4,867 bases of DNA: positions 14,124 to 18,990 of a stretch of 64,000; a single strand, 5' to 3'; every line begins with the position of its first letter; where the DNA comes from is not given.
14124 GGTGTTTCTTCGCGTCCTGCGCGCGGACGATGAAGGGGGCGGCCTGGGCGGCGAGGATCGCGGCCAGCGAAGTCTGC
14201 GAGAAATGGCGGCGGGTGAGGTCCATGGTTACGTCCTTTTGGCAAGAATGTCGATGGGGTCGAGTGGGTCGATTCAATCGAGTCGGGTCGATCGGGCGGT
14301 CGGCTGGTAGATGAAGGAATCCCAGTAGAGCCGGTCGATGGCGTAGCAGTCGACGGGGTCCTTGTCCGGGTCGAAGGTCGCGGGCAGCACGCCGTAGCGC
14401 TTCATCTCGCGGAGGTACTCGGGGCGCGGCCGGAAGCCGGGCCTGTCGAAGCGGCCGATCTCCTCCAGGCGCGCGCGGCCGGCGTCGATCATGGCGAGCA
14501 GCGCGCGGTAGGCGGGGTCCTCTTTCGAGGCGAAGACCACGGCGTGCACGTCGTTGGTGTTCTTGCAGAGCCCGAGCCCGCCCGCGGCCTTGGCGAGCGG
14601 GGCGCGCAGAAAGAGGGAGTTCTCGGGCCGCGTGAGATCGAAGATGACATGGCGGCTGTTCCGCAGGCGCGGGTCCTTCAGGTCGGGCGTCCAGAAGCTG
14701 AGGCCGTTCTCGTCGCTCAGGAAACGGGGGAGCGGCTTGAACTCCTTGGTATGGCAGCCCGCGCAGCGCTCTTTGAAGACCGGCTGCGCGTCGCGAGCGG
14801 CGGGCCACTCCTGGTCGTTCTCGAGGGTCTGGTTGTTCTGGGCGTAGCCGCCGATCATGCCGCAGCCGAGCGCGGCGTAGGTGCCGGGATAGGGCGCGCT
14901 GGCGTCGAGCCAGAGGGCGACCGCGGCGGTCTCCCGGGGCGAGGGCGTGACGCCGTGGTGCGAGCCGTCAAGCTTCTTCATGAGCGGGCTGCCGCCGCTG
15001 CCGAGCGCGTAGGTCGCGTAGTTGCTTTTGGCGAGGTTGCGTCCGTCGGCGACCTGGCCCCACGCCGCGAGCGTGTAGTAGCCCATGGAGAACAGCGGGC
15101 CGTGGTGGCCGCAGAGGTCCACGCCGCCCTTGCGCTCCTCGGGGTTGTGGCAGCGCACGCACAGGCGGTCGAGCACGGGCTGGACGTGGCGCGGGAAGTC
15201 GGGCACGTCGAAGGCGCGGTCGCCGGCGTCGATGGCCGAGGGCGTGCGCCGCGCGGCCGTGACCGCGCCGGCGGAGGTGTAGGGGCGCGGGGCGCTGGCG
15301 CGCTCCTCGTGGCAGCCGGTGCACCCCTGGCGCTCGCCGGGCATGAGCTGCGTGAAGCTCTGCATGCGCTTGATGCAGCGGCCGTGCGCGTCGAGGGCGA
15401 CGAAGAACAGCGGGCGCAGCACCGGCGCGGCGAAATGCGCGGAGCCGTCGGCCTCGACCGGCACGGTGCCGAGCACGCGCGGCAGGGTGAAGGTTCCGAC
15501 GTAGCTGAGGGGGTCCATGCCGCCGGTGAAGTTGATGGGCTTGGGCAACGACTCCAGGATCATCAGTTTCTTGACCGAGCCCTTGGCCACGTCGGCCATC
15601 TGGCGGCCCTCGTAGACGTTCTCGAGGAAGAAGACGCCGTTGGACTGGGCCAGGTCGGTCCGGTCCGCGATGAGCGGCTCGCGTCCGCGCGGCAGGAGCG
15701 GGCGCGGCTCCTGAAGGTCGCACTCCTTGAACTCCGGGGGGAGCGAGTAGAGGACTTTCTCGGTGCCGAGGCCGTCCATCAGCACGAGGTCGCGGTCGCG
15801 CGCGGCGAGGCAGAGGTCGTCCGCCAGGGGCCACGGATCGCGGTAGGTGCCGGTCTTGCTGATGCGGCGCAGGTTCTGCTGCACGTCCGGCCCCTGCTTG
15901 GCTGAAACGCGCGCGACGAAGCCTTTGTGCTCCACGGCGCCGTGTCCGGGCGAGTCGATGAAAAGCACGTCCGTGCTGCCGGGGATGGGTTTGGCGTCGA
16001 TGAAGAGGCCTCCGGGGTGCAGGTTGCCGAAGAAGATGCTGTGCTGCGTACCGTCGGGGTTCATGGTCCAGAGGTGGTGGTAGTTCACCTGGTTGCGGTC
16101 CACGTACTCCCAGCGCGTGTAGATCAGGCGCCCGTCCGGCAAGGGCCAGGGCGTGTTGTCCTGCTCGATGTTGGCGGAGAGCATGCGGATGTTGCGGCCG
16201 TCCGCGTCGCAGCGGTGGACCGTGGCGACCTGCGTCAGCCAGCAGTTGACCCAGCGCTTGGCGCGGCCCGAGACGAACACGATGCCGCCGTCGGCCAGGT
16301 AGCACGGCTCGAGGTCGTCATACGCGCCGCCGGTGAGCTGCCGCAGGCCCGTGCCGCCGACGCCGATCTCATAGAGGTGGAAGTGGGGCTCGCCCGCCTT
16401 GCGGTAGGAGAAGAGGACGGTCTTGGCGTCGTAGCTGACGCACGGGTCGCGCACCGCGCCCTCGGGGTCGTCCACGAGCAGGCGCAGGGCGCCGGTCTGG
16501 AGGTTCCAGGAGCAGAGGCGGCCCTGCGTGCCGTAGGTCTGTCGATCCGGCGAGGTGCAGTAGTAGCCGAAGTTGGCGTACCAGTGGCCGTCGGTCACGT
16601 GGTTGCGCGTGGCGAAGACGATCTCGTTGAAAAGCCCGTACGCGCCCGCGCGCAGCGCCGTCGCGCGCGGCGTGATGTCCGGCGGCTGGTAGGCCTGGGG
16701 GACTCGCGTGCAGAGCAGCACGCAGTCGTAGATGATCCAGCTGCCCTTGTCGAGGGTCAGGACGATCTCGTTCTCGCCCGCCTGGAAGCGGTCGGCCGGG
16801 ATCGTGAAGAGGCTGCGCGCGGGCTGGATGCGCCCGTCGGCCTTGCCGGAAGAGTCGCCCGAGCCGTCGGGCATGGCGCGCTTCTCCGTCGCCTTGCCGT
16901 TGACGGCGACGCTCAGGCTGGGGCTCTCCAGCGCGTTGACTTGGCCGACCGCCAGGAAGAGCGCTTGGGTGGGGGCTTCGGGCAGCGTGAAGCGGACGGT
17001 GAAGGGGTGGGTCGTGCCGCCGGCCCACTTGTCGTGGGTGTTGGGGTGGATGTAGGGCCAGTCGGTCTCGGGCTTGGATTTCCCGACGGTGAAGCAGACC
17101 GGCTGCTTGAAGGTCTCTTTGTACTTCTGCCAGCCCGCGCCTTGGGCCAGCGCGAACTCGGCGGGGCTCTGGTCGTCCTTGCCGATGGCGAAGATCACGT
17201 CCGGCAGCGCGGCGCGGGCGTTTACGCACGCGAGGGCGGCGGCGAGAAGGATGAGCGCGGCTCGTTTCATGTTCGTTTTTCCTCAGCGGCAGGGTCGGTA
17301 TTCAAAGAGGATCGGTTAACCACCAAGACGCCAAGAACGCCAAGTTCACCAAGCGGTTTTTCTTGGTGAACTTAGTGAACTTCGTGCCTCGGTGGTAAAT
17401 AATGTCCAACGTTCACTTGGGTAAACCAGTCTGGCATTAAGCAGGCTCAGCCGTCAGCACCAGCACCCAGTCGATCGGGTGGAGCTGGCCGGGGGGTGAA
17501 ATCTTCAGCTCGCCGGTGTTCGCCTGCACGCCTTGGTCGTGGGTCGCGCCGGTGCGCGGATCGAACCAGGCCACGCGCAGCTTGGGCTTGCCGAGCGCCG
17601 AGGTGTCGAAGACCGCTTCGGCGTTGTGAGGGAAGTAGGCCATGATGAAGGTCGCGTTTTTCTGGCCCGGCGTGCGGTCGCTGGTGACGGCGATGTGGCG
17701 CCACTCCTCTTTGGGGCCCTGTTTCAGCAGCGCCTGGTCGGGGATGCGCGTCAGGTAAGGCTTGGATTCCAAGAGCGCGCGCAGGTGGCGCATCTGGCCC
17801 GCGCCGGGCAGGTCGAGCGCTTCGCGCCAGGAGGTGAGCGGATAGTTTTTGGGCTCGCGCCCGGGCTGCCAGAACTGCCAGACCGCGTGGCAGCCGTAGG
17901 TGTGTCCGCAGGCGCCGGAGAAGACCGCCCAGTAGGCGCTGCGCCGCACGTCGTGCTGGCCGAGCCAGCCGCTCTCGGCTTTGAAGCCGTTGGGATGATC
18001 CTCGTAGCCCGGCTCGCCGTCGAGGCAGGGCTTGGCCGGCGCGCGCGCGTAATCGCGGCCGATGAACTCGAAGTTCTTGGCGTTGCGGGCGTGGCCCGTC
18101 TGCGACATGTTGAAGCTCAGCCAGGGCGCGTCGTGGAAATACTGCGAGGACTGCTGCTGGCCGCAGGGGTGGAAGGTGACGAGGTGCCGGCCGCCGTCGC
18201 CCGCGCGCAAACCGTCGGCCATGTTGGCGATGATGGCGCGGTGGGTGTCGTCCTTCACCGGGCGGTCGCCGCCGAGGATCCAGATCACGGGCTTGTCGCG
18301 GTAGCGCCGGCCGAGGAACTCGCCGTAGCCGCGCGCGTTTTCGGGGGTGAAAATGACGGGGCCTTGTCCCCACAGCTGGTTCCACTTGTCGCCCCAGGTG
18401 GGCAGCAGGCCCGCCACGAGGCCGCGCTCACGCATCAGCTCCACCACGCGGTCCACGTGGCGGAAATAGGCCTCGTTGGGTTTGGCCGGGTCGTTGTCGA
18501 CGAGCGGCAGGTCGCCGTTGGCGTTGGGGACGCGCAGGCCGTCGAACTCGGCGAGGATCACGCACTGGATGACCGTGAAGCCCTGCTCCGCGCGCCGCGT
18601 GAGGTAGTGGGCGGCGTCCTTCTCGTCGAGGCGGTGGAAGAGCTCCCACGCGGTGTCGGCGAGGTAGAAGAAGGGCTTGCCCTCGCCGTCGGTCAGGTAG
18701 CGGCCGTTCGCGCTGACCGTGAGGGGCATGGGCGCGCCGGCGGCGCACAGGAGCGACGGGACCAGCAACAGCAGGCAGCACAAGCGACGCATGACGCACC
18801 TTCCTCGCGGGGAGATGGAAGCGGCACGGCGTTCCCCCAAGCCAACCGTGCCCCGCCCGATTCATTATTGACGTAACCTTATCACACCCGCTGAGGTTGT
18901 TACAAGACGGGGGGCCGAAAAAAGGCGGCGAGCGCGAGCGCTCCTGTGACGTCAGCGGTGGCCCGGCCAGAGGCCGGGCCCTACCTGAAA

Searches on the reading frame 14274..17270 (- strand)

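Call 9: search_protein_families(library=pfam, proteins=[window:14274-17270:-], max_evalue=0.001)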
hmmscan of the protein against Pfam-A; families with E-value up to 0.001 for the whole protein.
window:14274-17270:- (998 aa): 5 families
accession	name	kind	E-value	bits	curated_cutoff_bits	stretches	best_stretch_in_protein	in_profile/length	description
PF14683.12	CBM-like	-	8.2e-19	68.5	27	1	26-185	2-159/160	Polysaccharide lyase family 4, domain III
PF18582.6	HZS_alpha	-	1.3e-18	67.8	26.6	1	565-655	2-98/98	Hydrazine synthase alpha subunit middle domain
PF09699.15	Paired_CXXCH_1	-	0.00024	21.1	20.6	0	647-659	6-18/41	Doubled CXXCH motif (Paired_CXXCH_1)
PF13442.11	Cytochrome_CBB3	-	0.00065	20.4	27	0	824-842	2-21/68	Cytochrome C oxidase, cbb3-type, subunit III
PF22297.1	PccH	-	0.00099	19.6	24.4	0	826-889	4-64/133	PccH Cytochrome c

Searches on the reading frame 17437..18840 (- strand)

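Call 9: search_protein_families(library=pfam, proteins=[window:17437-18840:-], max_evalue=0.001)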
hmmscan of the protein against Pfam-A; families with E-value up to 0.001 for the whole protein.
window:17437-18840:- (467 aa): 2 families
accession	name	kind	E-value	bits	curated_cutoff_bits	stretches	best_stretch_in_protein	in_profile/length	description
PF13204.13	Apiosidase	-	2.8e-123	412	26.5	1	43-363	1-319/320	Apiosidase-like, catalytic domain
PF12904.13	Collagen_bind_2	-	2.4e-14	53.4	22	1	366-462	1-91/92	Putative collagen-binding domain of a collagenase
